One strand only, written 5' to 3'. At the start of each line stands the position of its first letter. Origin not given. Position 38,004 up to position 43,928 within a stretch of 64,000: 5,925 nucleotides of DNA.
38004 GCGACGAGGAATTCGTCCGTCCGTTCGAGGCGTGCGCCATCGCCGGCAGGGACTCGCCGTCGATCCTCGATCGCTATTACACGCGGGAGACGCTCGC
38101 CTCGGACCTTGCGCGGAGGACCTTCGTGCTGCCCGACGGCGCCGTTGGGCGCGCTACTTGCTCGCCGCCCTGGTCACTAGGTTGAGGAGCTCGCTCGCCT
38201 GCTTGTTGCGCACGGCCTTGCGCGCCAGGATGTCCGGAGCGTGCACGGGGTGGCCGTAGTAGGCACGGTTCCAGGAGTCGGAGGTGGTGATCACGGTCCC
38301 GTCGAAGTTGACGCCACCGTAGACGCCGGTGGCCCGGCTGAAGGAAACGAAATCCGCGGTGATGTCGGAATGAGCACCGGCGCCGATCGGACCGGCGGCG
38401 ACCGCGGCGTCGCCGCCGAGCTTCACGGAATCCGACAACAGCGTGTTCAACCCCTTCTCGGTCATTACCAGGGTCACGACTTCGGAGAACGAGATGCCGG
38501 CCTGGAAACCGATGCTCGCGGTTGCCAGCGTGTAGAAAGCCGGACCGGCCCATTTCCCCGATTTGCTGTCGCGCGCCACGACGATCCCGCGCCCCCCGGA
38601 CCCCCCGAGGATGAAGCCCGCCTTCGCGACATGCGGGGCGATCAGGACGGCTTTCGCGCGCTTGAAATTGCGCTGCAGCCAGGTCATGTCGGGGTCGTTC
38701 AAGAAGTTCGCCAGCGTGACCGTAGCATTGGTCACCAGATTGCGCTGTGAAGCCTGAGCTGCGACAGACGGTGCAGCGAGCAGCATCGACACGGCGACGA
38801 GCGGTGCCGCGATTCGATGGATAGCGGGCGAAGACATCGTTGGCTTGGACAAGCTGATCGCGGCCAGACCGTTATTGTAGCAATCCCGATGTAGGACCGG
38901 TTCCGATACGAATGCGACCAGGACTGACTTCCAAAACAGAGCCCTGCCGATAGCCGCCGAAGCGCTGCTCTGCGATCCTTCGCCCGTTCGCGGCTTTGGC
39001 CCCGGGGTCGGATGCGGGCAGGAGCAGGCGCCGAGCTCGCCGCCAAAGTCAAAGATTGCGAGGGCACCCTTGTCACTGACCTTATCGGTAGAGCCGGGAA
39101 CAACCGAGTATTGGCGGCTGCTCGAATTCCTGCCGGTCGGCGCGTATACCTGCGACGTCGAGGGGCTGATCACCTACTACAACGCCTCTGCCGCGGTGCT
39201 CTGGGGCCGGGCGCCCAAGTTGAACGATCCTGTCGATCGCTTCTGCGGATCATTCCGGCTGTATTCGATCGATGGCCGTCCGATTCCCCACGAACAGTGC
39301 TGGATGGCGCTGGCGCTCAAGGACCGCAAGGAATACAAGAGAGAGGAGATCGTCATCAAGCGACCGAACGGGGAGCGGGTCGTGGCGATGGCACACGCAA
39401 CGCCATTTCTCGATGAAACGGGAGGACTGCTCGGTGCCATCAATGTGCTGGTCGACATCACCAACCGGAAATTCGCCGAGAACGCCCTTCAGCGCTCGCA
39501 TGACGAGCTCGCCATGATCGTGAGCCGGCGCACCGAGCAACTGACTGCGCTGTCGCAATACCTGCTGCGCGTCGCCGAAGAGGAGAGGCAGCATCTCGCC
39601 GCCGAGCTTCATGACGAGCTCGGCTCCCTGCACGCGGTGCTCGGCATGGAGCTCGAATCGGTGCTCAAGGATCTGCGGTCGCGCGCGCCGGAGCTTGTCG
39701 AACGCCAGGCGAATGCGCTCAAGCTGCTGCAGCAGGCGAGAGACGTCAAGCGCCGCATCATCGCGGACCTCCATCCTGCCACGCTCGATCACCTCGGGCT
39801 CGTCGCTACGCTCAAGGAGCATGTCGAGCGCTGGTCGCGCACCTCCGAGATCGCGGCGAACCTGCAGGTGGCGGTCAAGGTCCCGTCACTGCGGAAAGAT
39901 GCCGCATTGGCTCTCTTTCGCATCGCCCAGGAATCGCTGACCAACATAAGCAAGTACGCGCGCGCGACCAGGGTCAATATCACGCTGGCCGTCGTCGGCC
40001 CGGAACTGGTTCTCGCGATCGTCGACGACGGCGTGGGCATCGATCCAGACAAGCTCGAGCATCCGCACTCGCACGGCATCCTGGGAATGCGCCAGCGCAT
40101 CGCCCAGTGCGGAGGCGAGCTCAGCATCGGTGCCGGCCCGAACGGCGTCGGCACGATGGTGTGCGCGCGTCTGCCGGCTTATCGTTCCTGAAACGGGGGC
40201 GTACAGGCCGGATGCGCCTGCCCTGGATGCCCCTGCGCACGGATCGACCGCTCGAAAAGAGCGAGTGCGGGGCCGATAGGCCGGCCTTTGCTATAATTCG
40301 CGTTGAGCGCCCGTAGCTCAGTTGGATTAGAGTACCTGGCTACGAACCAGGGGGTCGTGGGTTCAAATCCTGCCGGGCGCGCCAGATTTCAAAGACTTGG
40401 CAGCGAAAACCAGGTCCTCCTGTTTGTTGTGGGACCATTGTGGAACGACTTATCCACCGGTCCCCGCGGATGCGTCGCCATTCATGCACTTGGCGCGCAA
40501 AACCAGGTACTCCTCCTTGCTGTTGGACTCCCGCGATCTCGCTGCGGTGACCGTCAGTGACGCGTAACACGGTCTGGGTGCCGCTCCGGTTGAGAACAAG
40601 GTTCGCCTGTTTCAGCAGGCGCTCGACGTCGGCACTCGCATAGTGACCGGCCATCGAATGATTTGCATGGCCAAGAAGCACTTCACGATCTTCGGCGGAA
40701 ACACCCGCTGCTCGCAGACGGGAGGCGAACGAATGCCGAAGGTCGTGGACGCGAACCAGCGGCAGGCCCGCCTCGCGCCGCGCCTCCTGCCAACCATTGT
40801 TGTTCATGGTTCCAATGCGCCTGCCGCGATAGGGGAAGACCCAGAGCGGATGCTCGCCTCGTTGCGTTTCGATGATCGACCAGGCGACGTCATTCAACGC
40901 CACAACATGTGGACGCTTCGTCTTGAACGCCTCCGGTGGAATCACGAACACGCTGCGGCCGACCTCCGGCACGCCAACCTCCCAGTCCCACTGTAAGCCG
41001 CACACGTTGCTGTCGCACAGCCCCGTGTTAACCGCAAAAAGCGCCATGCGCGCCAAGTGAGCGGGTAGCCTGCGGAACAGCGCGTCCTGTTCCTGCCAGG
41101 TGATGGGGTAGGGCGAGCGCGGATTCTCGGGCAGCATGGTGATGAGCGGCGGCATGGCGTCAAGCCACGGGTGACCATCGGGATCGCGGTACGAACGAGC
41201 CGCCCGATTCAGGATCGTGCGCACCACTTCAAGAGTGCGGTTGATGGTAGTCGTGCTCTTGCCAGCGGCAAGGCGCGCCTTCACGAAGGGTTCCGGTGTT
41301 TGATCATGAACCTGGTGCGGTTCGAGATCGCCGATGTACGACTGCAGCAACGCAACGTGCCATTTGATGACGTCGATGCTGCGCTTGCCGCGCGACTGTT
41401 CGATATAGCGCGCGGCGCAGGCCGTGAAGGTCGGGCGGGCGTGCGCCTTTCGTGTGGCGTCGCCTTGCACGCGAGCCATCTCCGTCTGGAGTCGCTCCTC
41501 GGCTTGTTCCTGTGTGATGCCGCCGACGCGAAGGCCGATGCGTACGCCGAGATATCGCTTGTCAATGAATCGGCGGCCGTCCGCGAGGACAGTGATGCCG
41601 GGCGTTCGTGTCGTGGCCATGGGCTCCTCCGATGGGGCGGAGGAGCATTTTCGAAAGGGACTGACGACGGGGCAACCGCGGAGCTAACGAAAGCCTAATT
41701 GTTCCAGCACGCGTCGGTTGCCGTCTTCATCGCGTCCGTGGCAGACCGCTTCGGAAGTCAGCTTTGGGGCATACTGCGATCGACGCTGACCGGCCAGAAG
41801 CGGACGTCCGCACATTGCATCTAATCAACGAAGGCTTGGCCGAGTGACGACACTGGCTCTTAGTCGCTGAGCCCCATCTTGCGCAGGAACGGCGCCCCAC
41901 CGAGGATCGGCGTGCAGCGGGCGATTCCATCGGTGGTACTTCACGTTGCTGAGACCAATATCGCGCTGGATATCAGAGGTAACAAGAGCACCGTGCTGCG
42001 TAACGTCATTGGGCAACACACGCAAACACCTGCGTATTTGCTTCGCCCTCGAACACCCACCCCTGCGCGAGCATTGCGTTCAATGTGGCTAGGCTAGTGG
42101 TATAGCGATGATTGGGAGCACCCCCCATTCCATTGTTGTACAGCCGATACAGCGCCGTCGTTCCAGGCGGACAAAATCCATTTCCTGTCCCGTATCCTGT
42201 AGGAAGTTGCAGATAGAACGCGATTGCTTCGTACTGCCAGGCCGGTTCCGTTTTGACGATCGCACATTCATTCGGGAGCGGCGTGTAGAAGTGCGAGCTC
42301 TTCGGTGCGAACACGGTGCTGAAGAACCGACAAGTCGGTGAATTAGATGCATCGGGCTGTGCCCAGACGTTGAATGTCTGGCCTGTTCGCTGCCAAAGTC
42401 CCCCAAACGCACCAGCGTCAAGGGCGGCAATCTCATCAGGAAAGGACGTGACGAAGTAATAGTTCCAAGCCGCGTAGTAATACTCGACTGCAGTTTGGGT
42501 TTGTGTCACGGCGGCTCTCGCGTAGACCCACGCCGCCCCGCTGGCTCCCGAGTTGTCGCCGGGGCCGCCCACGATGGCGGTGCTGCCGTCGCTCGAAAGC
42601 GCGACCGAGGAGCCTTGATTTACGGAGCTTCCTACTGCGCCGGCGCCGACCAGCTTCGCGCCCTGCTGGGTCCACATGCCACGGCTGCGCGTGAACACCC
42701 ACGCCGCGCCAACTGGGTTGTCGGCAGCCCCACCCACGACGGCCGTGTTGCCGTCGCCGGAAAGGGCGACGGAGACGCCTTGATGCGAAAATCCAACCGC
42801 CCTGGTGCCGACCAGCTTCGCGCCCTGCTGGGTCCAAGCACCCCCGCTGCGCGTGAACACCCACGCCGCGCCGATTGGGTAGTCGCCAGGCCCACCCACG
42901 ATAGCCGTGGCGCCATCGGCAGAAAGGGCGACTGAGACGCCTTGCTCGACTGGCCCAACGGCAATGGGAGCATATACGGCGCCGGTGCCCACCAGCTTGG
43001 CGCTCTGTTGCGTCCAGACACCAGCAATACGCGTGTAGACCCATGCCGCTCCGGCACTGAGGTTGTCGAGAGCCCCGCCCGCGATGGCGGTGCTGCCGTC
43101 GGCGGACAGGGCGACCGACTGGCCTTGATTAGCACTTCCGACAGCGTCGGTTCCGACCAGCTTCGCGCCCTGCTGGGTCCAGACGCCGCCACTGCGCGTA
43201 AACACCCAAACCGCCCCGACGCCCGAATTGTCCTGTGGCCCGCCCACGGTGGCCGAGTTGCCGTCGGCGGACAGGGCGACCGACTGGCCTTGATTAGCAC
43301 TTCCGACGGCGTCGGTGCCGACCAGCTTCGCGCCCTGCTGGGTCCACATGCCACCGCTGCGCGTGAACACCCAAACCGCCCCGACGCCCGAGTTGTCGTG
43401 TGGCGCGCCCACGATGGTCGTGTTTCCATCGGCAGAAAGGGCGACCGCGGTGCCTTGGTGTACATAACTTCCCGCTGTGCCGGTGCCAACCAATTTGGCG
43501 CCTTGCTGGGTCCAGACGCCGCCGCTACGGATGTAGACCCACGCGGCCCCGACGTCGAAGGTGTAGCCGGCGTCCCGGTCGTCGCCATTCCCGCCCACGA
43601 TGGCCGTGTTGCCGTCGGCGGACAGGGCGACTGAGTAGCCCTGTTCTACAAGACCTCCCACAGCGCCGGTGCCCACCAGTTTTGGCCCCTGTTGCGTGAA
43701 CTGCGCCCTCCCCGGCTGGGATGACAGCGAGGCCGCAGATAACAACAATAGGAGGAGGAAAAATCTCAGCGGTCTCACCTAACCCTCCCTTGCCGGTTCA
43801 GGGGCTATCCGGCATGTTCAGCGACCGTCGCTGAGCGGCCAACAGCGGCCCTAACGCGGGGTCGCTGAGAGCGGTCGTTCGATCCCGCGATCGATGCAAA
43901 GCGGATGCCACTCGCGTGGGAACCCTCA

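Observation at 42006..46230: Three consecutive secreted proteins sharing a ~150-aa, 4-cysteine C-terminal module on different N-terminal scaffolds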

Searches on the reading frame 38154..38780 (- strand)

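Call 17: search_protein_families(library=pfam, proteins=[window:38154-38780:-], max_evalue=0.01)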
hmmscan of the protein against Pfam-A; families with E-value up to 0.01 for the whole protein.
window:38154-38780:- (208 aa): 1 family
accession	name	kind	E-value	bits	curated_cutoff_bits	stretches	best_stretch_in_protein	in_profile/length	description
PF04366.17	Ysc84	-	2.2e-31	108.7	25.1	1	87-204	2-126/127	Las17-binding protein actin regulator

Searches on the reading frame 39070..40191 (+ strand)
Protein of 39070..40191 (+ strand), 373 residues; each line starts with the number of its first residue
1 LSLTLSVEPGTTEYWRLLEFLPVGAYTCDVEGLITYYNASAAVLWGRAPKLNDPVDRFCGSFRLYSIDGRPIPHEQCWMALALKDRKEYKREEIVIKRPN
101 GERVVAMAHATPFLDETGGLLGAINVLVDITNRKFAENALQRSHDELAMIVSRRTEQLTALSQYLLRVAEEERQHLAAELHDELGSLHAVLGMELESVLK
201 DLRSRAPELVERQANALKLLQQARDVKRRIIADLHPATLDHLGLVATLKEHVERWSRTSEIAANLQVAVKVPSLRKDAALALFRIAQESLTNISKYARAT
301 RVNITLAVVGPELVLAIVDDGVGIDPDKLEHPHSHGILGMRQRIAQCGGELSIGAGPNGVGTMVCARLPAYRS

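Call 17: search_protein_families(library=pfam, proteins=[window:39070-40191:+], max_evalue=0.01)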
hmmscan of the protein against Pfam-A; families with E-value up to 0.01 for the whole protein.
window:39070-40191:+ (373 aa): 6 families
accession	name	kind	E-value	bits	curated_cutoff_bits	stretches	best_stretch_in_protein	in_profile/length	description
PF02518.31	HATPase_c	-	5.1e-10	40.2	26.4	1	280-370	4-109/111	Histidine kinase-, DNA gyrase B-, and HSP90-like ATPase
PF13426.13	PAS_9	-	5.3e-08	33.5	27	1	23-131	2-102/103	PAS domain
PF08448.16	PAS_4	-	1.4e-06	28.9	23.1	1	21-134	4-109/110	PAS fold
PF07730.19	HisKA_3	-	2.9e-06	28.1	24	1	172-239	1-68/68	Histidine kinase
PF00989.32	PAS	-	4.5e-05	23.9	22.6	0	14-49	3-38/113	PAS fold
PF13581.12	HATPase_c_2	-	0.0029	18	27.4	0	272-336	22-91/127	Histidine kinase-like ATPase domain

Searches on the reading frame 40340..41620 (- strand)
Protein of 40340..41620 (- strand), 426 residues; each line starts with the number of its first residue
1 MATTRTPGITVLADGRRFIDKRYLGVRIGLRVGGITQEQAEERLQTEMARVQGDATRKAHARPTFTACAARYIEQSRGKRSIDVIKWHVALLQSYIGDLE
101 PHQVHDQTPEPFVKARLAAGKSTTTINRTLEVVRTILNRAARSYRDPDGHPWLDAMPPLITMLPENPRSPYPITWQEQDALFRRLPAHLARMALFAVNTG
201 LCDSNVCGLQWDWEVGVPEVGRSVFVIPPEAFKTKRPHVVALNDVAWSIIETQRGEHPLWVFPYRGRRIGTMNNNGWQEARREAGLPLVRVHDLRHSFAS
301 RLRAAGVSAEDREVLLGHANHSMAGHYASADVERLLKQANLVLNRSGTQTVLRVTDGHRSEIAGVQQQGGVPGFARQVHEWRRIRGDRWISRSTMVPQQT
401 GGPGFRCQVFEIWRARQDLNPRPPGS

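Call 3: search_protein_families(library=pfam, proteins=[window:40340-41620:-], max_evalue=0.1)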
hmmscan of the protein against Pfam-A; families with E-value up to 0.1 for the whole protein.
window:40340-41620:- (426 aa): 1 family
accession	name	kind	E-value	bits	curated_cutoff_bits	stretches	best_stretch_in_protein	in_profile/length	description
PF00589.27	Phage_integrase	-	2.6e-16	60.3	27.1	1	185-332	20-170/172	Phage integrase family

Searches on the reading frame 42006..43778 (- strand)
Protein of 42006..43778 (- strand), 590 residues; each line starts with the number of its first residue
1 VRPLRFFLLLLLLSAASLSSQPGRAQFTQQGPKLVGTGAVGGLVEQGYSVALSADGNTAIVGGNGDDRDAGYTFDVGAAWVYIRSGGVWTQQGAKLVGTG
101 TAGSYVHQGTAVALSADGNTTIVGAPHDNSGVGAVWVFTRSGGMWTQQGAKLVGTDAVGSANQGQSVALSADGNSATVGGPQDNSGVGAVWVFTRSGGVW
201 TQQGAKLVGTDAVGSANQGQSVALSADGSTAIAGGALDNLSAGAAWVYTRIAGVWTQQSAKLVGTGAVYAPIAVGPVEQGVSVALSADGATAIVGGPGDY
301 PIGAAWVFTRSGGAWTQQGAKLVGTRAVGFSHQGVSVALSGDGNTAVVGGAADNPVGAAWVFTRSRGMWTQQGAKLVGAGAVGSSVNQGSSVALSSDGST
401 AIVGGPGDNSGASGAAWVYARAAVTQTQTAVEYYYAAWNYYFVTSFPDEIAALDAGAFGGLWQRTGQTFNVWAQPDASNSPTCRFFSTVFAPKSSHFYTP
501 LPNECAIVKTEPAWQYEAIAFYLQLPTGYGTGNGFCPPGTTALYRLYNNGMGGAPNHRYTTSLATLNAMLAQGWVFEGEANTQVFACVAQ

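Call 3: search_protein_families(library=pfam, proteins=[window:42006-43778:-], max_evalue=0.1)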
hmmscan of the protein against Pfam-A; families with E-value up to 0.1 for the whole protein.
window:42006-43778:- (590 aa): 3 families
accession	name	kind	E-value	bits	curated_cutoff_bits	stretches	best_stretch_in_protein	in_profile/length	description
PF14312.12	FG-GAP_2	-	4.8e-15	55.9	23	5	145-193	1-49/49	FG-GAP repeat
PF18885.6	DUF5648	-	1.8e-12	48.1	25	2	424-523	42-133/134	Domain of unknown function (DUF5648)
PF18805.7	LRR_10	-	1.2e-07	31.9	30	0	353-376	32-56/67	Leucine-rich repeat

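Call 30: search_protein_families(library=ncbifam, proteins=[window:42006-43778:-], max_evalue=0.01)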
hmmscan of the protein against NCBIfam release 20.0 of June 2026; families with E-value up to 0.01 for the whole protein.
window:42006-43778:- (590 aa): 0 families

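Call 62: search_protein_families(library=phrogs, proteins=[window:42006-43778:-], max_evalue=0.01)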
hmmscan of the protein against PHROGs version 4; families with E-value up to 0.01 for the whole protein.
window:42006-43778:- (590 aa): 0 families
